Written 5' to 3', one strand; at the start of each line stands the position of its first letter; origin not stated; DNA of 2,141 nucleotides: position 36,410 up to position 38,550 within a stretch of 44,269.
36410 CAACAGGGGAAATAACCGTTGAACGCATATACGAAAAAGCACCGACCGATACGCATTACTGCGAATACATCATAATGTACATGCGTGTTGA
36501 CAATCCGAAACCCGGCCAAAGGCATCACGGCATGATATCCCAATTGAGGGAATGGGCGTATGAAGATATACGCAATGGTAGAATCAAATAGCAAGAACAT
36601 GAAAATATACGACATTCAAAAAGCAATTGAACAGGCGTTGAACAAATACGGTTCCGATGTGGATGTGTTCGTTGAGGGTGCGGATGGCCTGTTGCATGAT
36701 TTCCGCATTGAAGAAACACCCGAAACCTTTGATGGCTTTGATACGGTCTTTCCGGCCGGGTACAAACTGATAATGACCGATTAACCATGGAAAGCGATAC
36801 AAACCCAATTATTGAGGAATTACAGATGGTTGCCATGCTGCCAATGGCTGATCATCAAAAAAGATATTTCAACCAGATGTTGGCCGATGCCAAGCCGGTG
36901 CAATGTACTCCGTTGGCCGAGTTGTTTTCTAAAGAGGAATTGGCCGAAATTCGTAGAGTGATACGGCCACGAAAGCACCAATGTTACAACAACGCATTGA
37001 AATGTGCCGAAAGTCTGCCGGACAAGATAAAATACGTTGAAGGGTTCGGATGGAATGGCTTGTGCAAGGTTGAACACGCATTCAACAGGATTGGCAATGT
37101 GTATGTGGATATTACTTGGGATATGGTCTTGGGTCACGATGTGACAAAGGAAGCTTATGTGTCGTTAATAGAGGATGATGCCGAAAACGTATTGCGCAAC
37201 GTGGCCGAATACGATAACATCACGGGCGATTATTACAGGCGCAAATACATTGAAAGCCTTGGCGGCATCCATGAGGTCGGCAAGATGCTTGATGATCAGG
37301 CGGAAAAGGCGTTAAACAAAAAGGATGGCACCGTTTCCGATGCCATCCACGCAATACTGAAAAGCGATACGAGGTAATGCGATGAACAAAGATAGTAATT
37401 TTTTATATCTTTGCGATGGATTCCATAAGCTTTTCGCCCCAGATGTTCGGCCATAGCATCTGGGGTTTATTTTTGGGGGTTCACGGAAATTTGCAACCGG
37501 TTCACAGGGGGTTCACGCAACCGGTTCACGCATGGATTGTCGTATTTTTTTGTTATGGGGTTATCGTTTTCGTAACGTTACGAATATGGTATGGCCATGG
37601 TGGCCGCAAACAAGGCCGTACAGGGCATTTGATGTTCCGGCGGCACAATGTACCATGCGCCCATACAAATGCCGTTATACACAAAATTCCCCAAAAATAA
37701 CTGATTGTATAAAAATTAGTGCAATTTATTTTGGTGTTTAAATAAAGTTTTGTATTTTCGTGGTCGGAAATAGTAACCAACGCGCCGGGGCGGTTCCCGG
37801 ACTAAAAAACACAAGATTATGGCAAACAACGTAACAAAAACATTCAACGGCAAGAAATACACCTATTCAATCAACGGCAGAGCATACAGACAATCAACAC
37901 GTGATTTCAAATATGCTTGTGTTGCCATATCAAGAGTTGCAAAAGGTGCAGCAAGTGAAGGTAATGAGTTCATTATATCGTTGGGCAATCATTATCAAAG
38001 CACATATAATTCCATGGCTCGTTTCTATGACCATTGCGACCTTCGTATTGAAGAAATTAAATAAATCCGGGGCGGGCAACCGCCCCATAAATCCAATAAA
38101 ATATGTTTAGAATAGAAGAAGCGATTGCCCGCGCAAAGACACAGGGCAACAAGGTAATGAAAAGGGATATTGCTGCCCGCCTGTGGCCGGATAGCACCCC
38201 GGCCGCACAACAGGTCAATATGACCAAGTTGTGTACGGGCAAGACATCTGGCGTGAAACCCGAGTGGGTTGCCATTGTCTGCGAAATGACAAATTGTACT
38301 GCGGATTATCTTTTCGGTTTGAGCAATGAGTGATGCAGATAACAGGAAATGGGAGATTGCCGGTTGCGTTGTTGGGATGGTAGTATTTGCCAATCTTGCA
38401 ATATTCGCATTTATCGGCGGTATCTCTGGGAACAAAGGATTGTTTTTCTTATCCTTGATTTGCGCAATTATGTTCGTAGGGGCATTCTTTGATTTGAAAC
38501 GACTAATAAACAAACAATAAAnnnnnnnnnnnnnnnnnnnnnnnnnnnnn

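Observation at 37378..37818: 440-bp non-coding hub: terminator, four GGTTCAC iterons, 12-bp palindrome, palindromic box, early promoter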

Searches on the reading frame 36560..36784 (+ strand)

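Call 11: search_protein_families(library=phrogs, proteins=[window:36560-36784:+], max_evalue=0.01)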
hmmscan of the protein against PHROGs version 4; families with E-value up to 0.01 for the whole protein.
window:36560-36784:+ (74 aa): 1 family
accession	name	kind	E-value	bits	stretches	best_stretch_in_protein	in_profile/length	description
phrog_3891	-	unknown function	0.0073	16.5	1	6-74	155-225/306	-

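Call 12: search_protein_families(library=pfam, proteins=[window:36560-36784:+], max_evalue=0.01)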
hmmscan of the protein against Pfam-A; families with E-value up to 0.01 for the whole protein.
window:36560-36784:+ (74 aa): 0 families

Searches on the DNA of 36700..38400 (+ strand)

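Call 8: search_dna_similar(query=window:36700-38400:+, collection=phages, mode=distant)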
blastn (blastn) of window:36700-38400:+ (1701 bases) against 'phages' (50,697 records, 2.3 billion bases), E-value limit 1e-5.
Records with a match: 2; places in all: 2; records where one place covers at least 80% of the query: 0.
Best place of each record, by identity: 60-80% 2.
By first word of the organism name: Alistipes 1; Bacteroides 1.
By host as written in the record: Alistipes shahii DA73 1; Bacteroides koreensis HM3 1.
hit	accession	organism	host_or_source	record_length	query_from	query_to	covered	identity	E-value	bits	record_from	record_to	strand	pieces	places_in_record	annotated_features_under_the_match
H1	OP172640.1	Alistipes phage AS73P1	Alistipes shahii DA73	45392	1407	1622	13%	67.9%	4e-9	71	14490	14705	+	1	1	hypothetical protein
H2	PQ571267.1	Bacteroides phage BKO1-3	Bacteroides koreensis HM3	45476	1407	1618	12%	68.1%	1e-9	72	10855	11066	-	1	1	hypothetical protein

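Call 26: search_rna_families(source=window, start=37300, end=37900, threshold=evalue, max_evalue=10)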
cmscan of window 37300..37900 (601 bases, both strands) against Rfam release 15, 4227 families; matches with E-value up to 10: 4.
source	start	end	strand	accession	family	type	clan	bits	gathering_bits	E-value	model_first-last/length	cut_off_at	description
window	37753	37809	+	RF02924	skipping-rope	Gene; sRNA;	-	18.1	36.7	0.19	1-80/80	no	skipping-rope RNA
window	37417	37474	+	RF02399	NsiR1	Gene; sRNA;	-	16.3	39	1.5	1-60/60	no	Nitrogen stress-induced RNA 1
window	37551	37662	-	RF01794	sok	Gene; antitoxin;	-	12.2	59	3.5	1-157/157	no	sok antitoxin (CssrC)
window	37343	37362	+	RF01185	snR75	Gene; snRNA; snoRNA; CD-box;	CL00045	11.7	40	8.4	69-88/88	no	Small nucleolar RNA snR75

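Call 28: search_dna_similar(query=window:37378-37818:+, collection=phages, mode=distant, max_evalue=10)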
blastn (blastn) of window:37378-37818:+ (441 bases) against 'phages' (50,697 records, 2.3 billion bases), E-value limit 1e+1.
Records with a match: 9; places in all: 9; records where one place covers at least 80% of the query: 0.
Best place of each record, by identity: >=99% 2; 90-95% 1; 80-90% 5; 60-80% 1.
By first word of the organism name: Lactobacillus 2; Bacillus 2; bajarodmic 1; Bacteriophage 1; Erwinia 1; Oceanotoga 1; Escherichia 1.
By host as written in the record: - 2; Lactobacillus brevis 2; Helicobacter sp. MIT 11-5569 genome 1; Bacillus subtilis 1; Erwinia amylovora 1; Oceanotoga teriensis UFV_LIMV02 1; Escherichia coli 1.
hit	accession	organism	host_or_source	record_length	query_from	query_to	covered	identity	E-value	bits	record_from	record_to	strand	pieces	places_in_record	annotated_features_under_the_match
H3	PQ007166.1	bajarodmic virus 916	Neotoma bryanti feces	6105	329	384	13%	78.9%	2e+0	39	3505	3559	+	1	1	DNA pilot protein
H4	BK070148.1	Bacteriophage sp.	Helicobacter sp. MIT 11-5569 genome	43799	24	55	7%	87.5%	4e-1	41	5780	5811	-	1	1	hypothetical protein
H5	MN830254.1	Lactobacillus phage JNU_P2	Lactobacillus brevis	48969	346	376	7%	87.1%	2e+0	39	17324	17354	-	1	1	hypothetical protein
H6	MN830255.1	Lactobacillus phage JNU_P4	Lactobacillus brevis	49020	346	376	7%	87.1%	2e+0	39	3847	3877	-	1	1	hypothetical protein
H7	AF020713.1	Bacillus phage SPBc2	-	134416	315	344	7%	87.5%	5e+0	38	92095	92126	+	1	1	yoqS: hypothetical protein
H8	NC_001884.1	Bacillus phage SPBc2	Bacillus subtilis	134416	315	344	7%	87.5%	5e+0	38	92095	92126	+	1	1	yoqS: hypothetical protein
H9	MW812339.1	Erwinia phage pEa_SNUABM_29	Erwinia amylovora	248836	22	49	6%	92.9%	1e-1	43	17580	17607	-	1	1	none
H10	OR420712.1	Oceanotoga phage vB_OteS-UFV02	Oceanotoga teriensis UFV_LIMV02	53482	336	355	5%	100.0%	5e+0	37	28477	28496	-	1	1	hypothetical protein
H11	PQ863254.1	Escherichia phage Ptacy1537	Escherichia coli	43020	173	192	5%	100.0%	5e+0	37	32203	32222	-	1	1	tail tubular protein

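Call 103: search_dna_similar(query=window:37460-37600:+, collection=plasmids, mode=distant, max_evalue=10)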
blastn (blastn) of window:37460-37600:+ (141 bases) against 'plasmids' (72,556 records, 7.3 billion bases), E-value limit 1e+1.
Records with a match: 3; places in all: 3; records where one place covers at least 80% of the query: 0.
Best place of each record, by identity: 90-95% 1; 80-90% 2.
By first word of the organism name: Haladaptatus 1; Serratia 1; Bacillus 1.
By predicted mobility (MOB-suite, as given by PLSDB): non-mobilizable 2; mobilizable 1.
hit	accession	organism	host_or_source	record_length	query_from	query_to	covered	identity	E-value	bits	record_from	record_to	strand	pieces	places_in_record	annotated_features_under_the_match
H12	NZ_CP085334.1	Haladaptatus salinisoli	cell culture,saline soil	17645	31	70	28%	87.5%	1e-1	44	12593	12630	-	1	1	none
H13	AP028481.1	Serratia marcescens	Homo sapiens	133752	72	108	26%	83.8%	5e+0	37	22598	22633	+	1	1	none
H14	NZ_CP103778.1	Bacillus toyonensis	cell culture,Commercial plant nursery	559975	85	115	22%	90.9%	1e+0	40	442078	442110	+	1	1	none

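Call 111: search_rna_families(source=window, start=37700, end=37830, threshold=evalue, max_evalue=10, show_alignments=1)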
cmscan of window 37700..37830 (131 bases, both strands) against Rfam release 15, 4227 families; matches with E-value up to 10: 3.
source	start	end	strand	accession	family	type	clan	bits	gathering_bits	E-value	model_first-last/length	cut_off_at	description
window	37753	37809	+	RF02924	skipping-rope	Gene; sRNA;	-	18.1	36.7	0.042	1-80/80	no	skipping-rope RNA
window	37703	37830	+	RF02729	JA01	Gene; sRNA;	-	13.7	111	4.7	1-110/153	3'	Aggregatibacter sRNA JA01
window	37749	37776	+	RF01667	rox1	Cis-reg;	-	11.8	58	8.5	1-59/59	no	Drosophila rox1 ncRNA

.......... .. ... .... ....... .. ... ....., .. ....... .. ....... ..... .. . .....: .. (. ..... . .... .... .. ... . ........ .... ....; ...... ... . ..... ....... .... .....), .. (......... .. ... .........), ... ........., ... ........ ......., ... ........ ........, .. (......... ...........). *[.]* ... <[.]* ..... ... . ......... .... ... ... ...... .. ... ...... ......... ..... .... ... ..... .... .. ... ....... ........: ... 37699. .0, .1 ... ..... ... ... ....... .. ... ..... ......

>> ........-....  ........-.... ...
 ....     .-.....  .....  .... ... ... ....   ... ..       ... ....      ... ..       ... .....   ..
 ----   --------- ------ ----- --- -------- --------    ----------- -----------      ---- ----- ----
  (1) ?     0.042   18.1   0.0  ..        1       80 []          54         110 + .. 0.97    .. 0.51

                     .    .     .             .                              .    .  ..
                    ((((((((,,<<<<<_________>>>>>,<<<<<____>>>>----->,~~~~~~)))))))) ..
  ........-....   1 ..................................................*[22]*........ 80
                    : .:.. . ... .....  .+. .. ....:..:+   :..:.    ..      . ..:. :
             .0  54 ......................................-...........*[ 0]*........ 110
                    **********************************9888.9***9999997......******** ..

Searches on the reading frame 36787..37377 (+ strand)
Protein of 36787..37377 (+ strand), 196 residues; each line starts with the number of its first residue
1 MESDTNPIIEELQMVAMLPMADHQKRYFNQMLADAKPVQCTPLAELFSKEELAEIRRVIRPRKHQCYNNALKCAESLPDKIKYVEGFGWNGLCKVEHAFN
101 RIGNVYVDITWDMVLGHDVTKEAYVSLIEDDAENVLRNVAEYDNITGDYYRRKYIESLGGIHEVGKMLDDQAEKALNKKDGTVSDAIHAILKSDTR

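Call 11: search_protein_families(library=phrogs, proteins=[window:36787-37377:+], max_evalue=0.01)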
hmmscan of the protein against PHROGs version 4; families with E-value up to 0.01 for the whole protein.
window:36787-37377:+ (196 aa): 1 family
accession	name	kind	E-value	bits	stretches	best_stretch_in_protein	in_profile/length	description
phrog_23465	-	unknown function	0.0034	17.9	1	121-191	53-123/211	-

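Call 12: search_protein_families(library=pfam, proteins=[window:36787-37377:+], max_evalue=0.01)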
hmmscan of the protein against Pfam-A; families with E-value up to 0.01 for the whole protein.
window:36787-37377:+ (196 aa): 0 families

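Call 13: find_related_loci(query=window:36787-37374:+, collection=viral_contigs, flank=4000)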
Query window:36787-37374:+ (196 aa) in viral_contigs; peptide patterns used: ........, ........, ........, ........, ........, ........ (x = any residue, [..] = any of these).
2 stretches matched a pattern, but none encodes a relative of the query by tblastn (E <= 1e-3).

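Call 16: find_encoding_contigs(protein=window:36787-37377:+, flank=5000, max_places=10)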
Protein window:36787-37377:+ (196 aa): no gene with exactly this product is on record in the collection.

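Call 30: find_homologous_proteins(query=window:36787-37374:+)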
Query window:36787-37374:+ (196 aa): 29 proteins with E <= 0.001 among 134 candidates.
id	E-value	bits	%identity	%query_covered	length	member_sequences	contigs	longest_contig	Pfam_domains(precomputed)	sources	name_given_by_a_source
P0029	2.3e-128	443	100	100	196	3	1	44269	-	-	-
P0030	4.2e-53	198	49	98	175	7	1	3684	-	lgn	-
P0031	8.6e-53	197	49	91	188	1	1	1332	-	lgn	-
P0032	8.8e-52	194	54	78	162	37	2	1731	-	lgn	-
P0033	1.0e-51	193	49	92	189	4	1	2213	-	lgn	-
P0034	2.5e-51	192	56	81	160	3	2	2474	-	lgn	-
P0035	7.1e-50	187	53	77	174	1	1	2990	-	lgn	-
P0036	1.8e-48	183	52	78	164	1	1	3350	-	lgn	-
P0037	6.5e-48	181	48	93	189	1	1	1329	-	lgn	-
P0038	4.4e-47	178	53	81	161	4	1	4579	-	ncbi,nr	ncbi:MAG: hypothetical protein IJQ79_02045 [Bacteroidales bacterium]|nr:hypothetical protein [Bacter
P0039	2.9e-44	169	50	79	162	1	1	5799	-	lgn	-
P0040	8.0e-44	168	50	82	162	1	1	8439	-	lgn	-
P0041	9.3e-44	167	48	79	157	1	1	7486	-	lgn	-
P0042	1.5e-43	167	51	80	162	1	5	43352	-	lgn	-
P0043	2.2e-43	166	51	81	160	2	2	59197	-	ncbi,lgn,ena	-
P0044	1.0e-42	164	49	80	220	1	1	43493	-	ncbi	-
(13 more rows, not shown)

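Call 35: find_encoding_contigs(protein=P0042, flank=4000, max_places=5)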
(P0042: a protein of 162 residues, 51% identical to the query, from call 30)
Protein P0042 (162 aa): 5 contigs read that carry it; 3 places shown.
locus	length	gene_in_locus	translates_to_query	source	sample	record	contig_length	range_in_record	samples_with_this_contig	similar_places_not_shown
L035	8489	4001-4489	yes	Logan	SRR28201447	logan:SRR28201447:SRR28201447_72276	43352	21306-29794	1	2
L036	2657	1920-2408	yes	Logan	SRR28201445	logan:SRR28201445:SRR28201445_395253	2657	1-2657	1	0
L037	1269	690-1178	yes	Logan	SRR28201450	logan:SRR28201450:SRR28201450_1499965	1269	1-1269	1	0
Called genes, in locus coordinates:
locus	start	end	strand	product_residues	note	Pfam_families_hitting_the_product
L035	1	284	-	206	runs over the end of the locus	-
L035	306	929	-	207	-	-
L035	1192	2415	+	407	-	PF00004:AAA (weak), PF07728:AAA_5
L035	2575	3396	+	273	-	PF23822:DUF7192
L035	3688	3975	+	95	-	-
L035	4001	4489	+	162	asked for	-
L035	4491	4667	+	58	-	-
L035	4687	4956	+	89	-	-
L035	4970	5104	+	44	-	-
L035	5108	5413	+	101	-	PF12957:DUF3846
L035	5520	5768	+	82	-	-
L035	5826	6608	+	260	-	PF03747:ADP_ribosyl_GH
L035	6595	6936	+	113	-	-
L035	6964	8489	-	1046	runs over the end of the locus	PF03496:ADPrib_exo_Tox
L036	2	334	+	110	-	?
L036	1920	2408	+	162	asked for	-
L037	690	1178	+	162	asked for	-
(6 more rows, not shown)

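Call 36: find_encoding_contigs(protein=P0044, flank=4000, max_places=3)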
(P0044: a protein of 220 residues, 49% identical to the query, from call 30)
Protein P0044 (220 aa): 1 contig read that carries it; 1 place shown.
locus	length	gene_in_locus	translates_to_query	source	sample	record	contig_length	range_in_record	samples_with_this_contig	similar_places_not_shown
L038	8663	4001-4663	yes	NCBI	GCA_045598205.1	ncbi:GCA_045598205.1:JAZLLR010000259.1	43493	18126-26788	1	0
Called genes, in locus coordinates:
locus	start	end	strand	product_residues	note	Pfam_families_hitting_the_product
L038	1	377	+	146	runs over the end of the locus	-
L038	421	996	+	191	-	PF01520:Amidase_3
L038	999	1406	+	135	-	-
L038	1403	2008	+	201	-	PF20186:DUF6549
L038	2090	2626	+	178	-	PF07463:NUMOD4, PF13392:HNH_3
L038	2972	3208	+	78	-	-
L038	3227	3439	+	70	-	-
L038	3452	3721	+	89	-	-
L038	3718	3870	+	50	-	-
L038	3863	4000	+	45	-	-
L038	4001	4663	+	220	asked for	-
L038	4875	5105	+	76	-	-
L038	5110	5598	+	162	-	-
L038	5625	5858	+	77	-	-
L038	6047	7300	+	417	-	PF12705:PDDEXK_1 (weak)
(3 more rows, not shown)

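Call 37: find_encoding_contigs(protein=P0043, flank=4000, max_places=3)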
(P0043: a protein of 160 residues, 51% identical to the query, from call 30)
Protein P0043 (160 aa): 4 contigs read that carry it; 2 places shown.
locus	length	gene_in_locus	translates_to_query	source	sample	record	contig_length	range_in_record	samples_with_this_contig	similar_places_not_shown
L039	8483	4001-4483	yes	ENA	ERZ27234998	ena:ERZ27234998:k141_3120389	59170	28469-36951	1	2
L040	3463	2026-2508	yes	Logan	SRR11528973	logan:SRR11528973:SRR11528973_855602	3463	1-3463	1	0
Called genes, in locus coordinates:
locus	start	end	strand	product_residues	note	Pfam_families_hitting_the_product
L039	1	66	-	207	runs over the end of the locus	-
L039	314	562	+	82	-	-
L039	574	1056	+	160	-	-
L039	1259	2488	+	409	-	PF07728:AAA_5, PF00004:AAA (weak)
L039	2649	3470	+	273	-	PF23822:DUF7192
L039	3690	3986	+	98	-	-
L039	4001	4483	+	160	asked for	-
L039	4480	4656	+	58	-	-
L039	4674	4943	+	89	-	-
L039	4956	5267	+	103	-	PF12957:DUF3846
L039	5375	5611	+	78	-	-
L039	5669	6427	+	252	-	PF03747:ADP_ribosyl_GH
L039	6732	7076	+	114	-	-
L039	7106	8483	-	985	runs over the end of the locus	PF03496:ADPrib_exo_Tox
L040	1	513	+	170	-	?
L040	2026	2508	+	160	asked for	-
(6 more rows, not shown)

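Call 77: search_protein_families(library=ncbifam, proteins=[window:36787-37377:+], max_evalue=0.01)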
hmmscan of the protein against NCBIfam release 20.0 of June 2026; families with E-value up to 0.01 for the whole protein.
window:36787-37377:+ (196 aa): 0 families

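Call 85: search_solved_structures(query=A3, max_evalue=1)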
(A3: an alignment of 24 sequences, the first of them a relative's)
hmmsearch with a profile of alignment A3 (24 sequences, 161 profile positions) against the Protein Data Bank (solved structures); distinct sequences matched with E-value up to 1: 0.

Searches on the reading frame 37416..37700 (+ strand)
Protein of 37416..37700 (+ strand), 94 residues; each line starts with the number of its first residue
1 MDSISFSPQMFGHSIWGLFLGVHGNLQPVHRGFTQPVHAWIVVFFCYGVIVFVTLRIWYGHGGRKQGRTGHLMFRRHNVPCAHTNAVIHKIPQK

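Call 11: search_protein_families(library=phrogs, proteins=[window:37416-37700:+], max_evalue=0.01)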
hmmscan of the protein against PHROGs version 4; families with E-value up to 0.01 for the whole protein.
window:37416-37700:+ (94 aa): 1 family
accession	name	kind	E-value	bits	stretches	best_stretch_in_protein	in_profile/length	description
phrog_15605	-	unknown function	0.0017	19.4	1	32-66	29-63/74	-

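Call 12: search_protein_families(library=pfam, proteins=[window:37416-37700:+], max_evalue=0.01)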
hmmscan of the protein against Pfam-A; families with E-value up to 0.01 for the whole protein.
window:37416-37700:+ (94 aa): 0 families

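Call 107: search_protein_representatives(protein=window:37416-37697:+)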
Query: 94 residues. Proteins with E-value up to 0.001 (for the whole library): 0; up to 1e-10: 0; up to 1e-30: 0. The best 0 are listed.
